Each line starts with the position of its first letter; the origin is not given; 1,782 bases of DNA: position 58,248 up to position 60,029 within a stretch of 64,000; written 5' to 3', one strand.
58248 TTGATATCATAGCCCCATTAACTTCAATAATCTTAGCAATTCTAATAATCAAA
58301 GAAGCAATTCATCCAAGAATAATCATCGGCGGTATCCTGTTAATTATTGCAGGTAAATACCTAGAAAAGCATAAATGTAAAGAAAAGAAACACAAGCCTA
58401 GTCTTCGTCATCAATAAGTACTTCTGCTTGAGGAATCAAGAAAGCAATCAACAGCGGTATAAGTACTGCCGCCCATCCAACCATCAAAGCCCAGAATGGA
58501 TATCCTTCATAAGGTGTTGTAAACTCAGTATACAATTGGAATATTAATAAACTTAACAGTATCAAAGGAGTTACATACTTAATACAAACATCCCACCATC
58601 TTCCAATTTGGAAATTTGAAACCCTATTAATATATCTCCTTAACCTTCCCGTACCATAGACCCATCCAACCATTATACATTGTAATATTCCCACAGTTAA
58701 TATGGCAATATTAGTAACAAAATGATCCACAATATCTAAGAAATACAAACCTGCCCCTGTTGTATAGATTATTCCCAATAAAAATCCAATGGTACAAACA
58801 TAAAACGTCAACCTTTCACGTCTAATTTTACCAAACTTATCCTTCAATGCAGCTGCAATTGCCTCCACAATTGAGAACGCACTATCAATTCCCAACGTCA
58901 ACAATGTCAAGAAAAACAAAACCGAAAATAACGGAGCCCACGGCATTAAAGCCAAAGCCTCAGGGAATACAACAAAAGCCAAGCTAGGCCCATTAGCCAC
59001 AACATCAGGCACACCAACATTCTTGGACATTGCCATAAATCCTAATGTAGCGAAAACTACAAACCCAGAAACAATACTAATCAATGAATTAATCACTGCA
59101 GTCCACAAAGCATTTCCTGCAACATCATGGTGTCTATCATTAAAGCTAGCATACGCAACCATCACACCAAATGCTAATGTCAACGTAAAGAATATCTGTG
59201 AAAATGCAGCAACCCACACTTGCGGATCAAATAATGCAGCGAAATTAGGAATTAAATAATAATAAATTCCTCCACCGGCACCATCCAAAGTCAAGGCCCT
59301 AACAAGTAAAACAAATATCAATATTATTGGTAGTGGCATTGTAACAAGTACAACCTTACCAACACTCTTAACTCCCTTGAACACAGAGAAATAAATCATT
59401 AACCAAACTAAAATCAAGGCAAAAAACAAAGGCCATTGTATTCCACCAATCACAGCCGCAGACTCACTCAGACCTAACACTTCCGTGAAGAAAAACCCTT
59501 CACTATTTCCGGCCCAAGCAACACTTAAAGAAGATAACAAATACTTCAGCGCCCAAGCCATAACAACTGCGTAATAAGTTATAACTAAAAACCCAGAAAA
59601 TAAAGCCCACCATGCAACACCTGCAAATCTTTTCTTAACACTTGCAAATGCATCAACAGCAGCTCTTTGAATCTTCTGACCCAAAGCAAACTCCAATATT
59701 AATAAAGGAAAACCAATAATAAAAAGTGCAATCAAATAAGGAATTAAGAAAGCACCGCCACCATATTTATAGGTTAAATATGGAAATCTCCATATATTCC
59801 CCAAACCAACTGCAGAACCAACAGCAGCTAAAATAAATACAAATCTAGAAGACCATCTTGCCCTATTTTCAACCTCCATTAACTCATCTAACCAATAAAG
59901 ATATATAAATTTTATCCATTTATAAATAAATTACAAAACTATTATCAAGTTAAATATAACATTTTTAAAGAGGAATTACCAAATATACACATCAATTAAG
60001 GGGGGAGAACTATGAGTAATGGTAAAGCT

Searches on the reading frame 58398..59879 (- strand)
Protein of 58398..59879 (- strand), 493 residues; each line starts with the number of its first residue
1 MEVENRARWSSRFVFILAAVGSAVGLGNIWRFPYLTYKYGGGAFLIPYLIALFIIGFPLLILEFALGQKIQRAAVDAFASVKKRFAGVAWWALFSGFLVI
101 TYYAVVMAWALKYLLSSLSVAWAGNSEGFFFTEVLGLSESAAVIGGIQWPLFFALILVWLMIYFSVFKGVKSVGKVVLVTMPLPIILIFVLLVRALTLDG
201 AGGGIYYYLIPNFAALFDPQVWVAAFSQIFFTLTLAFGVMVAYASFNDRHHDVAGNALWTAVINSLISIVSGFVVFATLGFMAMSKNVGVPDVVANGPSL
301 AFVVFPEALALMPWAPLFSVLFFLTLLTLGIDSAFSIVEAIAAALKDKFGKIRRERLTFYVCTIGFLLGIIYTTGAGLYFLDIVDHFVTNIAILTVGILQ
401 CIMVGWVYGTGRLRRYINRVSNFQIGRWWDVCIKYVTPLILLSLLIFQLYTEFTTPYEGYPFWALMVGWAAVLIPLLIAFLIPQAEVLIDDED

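Call 14: find_encoding_contigs(protein=window:58398-59879:-, flank=10000, max_places=1)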
Protein window:58398-59879:- (493 aa): 13 contigs read that carry it; 1 place shown.
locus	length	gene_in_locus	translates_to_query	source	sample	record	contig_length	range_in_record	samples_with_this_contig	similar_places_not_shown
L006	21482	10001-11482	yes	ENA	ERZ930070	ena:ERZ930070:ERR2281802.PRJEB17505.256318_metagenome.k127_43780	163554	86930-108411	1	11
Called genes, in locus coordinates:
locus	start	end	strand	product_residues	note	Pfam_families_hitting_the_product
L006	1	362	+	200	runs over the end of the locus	PF04473:DUF553 (weak), PF01841:Transglut_core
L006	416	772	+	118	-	PF04430:DUF498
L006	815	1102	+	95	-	PF00462:Glutaredoxin (weak)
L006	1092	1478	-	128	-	-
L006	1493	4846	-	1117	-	PF01326:PPDK_N, PF00391:PEP-utilizers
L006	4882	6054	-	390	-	PF01142:TruD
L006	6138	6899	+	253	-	PF00793:DAHP_synth_1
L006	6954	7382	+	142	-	-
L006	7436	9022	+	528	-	PF06418:CTP_synth_N, PF00117:GATase, PF07722:Peptidase_C26 (faint)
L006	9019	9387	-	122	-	-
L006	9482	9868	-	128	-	PF07291:MauE, PF07681:DoxX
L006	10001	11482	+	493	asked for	PF00209:SNF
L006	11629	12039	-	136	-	PF07291:MauE, PF07681:DoxX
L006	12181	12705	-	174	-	-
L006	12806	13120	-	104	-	-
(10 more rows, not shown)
